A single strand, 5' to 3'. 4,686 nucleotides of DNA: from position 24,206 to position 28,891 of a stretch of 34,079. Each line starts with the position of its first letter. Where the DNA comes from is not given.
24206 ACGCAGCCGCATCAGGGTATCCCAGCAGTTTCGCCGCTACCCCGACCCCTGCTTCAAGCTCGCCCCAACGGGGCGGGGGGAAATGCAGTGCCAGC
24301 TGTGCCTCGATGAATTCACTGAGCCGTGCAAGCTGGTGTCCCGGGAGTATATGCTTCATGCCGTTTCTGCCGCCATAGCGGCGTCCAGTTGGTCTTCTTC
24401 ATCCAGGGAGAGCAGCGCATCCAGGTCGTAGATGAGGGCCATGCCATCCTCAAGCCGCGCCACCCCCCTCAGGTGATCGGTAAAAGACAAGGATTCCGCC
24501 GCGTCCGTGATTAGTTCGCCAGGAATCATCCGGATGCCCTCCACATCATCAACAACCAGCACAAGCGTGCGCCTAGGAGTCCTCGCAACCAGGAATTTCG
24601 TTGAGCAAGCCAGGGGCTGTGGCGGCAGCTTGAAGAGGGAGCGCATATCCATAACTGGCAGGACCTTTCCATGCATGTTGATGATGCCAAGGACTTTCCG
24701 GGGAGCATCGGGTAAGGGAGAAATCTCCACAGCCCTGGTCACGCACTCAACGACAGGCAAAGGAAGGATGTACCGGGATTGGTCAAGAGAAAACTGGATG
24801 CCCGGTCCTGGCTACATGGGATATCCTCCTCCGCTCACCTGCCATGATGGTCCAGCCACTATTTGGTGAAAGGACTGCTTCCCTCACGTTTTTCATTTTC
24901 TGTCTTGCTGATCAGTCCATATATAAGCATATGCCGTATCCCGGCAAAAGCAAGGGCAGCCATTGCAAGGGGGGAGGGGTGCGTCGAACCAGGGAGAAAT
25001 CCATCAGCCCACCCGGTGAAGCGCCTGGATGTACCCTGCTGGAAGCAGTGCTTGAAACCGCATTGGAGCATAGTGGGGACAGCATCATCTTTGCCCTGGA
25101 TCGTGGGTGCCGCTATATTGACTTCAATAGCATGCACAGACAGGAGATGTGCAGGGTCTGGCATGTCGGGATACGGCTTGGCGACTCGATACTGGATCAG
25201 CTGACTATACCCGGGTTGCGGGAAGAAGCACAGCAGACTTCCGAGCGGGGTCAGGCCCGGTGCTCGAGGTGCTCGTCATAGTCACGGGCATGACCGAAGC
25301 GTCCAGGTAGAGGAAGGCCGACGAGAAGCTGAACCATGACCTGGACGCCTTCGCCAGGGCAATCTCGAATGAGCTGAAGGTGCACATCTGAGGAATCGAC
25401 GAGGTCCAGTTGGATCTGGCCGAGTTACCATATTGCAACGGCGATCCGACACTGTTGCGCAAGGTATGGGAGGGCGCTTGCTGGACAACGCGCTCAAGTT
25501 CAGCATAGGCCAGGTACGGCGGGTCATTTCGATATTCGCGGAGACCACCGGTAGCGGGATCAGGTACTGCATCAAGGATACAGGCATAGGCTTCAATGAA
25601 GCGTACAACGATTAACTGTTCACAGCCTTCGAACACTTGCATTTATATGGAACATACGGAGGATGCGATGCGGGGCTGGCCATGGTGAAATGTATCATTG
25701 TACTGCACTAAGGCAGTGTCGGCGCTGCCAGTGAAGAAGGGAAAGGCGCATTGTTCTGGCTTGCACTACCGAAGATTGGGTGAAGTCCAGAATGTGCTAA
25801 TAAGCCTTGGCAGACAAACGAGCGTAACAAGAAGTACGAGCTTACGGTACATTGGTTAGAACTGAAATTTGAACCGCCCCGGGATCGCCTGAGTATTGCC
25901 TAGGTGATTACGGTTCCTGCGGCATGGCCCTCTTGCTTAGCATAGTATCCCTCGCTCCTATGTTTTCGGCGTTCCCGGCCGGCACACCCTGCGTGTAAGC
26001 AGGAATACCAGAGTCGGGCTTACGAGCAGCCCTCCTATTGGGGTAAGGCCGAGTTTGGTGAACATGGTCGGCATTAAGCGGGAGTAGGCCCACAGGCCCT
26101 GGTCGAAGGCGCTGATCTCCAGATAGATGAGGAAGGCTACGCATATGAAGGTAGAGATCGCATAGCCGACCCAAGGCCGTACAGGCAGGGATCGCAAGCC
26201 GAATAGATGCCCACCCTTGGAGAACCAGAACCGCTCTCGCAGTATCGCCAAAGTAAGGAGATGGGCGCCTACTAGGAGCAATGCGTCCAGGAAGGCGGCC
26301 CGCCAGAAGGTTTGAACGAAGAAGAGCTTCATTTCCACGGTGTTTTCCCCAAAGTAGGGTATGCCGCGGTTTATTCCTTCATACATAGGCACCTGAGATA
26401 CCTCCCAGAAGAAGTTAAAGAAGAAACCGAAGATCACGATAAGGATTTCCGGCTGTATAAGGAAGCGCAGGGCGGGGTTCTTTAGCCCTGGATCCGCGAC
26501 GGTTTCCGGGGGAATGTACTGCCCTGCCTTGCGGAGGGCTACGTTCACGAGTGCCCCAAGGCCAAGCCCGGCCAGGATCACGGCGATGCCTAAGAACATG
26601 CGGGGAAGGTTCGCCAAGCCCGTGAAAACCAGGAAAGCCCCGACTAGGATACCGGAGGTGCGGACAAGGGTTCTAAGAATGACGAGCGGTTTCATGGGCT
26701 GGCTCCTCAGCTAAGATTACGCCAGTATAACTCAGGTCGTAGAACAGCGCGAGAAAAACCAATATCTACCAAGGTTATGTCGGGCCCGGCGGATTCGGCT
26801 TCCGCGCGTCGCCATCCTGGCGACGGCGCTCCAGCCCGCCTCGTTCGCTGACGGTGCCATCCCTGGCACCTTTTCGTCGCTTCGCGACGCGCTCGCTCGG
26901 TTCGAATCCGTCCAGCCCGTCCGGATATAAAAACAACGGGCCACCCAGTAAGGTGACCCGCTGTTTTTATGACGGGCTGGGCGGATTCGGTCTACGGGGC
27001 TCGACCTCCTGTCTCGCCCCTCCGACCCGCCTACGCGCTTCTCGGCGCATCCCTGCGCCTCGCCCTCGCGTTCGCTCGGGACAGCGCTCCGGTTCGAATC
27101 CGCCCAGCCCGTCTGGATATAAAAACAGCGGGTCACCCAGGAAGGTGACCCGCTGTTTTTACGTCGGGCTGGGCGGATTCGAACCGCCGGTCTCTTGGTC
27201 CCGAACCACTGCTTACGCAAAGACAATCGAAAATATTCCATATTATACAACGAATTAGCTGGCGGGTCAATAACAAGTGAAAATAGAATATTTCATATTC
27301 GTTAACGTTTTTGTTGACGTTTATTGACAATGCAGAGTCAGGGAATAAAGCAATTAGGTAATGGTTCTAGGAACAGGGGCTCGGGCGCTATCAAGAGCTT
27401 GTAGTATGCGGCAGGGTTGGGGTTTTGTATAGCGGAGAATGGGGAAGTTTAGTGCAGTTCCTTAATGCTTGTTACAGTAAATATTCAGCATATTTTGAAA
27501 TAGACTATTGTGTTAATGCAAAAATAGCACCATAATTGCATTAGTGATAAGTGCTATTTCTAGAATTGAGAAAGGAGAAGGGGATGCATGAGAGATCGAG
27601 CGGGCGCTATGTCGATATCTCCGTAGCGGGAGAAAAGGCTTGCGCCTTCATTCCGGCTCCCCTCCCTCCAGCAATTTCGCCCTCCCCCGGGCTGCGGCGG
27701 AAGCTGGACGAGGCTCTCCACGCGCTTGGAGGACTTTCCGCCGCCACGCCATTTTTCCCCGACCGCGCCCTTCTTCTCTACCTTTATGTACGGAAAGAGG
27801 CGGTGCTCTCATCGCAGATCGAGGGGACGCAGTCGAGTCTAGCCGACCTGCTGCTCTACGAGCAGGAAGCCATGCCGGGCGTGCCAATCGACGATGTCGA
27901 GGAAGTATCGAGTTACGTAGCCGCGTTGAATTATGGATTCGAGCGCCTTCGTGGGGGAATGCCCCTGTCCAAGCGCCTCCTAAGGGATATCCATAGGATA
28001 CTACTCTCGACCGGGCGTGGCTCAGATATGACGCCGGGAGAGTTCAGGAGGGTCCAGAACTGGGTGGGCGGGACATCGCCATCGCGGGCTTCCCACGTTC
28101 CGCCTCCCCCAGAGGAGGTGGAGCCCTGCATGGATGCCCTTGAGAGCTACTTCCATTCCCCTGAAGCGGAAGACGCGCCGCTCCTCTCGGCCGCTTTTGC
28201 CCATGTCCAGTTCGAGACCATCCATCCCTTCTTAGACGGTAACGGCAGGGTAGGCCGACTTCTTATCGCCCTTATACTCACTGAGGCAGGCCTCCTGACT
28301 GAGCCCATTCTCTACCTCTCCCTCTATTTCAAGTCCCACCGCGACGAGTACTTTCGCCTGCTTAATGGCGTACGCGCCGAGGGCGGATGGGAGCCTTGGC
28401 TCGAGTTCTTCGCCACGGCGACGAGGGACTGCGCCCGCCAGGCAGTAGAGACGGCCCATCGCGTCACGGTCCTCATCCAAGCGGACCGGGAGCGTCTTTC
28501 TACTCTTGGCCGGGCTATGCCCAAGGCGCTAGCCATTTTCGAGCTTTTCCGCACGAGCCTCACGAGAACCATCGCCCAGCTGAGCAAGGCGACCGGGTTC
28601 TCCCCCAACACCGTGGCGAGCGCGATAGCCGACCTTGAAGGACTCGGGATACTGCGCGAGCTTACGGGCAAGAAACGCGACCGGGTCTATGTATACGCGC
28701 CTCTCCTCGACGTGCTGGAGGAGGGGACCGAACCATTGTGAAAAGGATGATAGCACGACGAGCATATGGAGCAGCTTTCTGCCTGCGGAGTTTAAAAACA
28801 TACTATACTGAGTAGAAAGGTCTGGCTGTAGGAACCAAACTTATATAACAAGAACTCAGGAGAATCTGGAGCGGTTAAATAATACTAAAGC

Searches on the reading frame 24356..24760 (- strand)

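Call 7: search_protein_families(library=pfam, proteins=[window:24356-24760:-])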
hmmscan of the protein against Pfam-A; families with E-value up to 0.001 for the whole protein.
window:24356-24760:- (134 aa): 1 family
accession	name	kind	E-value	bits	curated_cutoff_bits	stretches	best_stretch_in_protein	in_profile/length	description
PF01584.24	CheW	-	3.6e-22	78.9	23.5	1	4-119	20-136/138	CheW-like domain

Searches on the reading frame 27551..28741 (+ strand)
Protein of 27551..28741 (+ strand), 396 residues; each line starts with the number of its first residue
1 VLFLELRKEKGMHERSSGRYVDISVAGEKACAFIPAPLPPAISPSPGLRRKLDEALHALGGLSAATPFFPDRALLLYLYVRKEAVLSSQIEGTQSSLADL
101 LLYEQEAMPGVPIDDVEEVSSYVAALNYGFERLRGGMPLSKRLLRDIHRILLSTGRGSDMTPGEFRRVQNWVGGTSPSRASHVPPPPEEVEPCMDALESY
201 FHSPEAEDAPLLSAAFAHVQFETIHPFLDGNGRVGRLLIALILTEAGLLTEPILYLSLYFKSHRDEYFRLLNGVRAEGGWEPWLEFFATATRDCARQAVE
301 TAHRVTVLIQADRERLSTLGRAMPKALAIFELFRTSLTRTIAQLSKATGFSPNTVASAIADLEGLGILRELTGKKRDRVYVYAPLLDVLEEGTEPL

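Call 7: search_protein_families(library=pfam, proteins=[window:27551-28741:+])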
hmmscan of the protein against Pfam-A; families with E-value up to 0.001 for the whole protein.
window:27551-28741:+ (396 aa): 4 families
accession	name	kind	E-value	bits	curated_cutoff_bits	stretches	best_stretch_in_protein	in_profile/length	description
PF13784.11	Fic_N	-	7.7e-23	80.8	26.7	1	50-131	2-82/82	Fic/DOC family N-terminal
PF02661.23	Fic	-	1e-22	81.2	24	1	138-243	1-93/93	Fic/DOC family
PF09339.16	HTH_IclR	-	9.9e-05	22.5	22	1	325-369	4-49/52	IclR helix-turn-helix domain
PF13730.12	HTH_36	-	0.00049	20.3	25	0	341-368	28-55/55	Helix-turn-helix domain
